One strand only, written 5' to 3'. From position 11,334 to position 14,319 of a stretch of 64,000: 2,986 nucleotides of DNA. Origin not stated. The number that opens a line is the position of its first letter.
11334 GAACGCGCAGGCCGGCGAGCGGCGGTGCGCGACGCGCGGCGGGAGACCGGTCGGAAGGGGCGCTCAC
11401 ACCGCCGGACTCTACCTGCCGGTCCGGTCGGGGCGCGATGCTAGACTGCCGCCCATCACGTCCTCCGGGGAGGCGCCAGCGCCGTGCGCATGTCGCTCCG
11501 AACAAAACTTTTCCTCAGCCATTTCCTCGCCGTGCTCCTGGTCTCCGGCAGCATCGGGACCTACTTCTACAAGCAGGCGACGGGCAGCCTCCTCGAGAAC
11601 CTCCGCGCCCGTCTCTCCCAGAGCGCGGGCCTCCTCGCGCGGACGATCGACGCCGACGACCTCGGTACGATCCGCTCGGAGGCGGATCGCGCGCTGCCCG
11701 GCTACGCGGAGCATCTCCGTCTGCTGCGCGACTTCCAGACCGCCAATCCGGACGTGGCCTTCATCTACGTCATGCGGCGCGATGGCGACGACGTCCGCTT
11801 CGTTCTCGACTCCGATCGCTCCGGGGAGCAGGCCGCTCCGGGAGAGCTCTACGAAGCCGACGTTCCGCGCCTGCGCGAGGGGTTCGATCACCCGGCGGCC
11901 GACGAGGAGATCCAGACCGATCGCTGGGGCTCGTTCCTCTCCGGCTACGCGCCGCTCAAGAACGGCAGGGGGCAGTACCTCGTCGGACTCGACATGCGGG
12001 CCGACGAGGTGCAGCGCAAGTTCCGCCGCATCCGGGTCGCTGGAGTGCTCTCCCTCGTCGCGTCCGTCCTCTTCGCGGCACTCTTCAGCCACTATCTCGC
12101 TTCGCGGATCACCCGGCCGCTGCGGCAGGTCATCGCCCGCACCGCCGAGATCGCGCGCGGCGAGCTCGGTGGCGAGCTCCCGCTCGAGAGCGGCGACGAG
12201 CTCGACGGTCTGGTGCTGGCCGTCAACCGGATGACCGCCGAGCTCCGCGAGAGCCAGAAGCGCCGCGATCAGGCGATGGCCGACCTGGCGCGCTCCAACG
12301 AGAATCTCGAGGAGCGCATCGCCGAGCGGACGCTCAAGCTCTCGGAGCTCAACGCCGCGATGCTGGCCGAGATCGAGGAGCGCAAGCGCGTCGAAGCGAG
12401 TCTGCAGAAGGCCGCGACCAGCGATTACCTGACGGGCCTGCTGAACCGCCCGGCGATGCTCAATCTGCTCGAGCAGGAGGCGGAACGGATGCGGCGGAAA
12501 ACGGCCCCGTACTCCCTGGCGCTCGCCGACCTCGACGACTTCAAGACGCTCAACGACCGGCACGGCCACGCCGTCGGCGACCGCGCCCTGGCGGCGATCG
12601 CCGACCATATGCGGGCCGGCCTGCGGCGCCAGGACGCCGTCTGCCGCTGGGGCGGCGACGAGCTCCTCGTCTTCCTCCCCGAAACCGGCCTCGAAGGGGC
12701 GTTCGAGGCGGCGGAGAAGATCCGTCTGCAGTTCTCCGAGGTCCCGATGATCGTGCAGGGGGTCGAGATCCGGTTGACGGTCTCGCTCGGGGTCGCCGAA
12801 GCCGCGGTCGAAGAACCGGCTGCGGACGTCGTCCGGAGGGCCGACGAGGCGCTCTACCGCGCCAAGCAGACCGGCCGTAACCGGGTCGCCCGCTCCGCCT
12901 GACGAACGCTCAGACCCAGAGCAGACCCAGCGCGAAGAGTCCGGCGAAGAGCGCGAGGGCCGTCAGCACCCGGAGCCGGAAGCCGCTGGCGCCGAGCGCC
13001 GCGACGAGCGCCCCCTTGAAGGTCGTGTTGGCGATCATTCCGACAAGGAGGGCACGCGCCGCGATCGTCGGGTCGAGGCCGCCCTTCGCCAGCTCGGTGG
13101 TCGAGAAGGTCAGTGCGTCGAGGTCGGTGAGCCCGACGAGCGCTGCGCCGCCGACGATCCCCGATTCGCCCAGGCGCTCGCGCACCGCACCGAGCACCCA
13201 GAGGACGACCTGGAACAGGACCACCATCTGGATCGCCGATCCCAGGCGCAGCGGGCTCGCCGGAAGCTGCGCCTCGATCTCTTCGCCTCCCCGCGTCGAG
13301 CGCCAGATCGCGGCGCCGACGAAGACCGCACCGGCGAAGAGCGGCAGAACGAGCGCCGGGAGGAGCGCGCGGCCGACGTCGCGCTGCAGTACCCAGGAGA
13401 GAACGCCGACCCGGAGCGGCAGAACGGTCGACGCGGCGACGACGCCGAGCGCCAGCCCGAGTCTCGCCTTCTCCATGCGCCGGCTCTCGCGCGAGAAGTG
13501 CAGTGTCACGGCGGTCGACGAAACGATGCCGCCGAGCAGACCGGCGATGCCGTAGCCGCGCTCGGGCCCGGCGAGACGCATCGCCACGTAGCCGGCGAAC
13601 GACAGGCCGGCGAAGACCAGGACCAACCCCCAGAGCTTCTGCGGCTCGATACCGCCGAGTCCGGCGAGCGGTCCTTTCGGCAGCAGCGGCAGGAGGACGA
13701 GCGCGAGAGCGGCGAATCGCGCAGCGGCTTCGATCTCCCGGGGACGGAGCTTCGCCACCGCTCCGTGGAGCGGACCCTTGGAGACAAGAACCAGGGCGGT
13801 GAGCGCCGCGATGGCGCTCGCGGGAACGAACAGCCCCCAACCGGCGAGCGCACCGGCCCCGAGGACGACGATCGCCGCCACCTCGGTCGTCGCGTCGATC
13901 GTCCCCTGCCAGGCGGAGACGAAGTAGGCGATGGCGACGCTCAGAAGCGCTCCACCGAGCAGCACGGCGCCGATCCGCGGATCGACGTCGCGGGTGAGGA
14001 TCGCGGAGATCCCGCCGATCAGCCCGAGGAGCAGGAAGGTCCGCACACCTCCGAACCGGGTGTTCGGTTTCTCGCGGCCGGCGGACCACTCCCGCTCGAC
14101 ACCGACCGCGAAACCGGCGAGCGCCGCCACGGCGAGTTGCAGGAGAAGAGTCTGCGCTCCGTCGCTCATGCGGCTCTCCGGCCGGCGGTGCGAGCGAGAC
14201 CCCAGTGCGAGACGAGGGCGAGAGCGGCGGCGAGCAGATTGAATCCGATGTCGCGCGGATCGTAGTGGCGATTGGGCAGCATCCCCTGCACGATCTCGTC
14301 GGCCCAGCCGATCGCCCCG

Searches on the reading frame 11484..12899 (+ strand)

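Call 53: search_protein_families(library=pfam, proteins=[window:11484-12899:+], max_evalue=0.001)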
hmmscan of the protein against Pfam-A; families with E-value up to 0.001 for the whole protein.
window:11484-12899:+ (472 aa): 3 families
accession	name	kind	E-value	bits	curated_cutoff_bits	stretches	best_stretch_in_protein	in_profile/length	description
PF00990.26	GGDEF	-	7.8e-42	143.2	23.8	1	311-467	1-161/161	Diguanylate cyclase, GGDEF domain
PF00672.30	HAMP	-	7.3e-11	42.7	25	1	205-256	2-53/53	HAMP domain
PF22335.1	Cas10-Cmr2_palm2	-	1.1e-08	35.7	27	1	389-469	57-133/133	Cas10/Cmr2, second palm domain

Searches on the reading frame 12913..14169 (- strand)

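Call 53: search_protein_families(library=pfam, proteins=[window:12913-14169:-], max_evalue=0.001)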
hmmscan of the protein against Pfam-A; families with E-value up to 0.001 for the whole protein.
window:12913-14169:- (419 aa): 2 families
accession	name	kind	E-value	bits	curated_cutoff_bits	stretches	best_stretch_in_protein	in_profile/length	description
PF13194.11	DUF4010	-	1.8e-48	165.5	30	1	186-393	3-210/210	Domain of unknown function (DUF4010)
PF02308.21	MgtC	-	5.2e-14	53.1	31.4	1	12-135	1-119/121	MgtC family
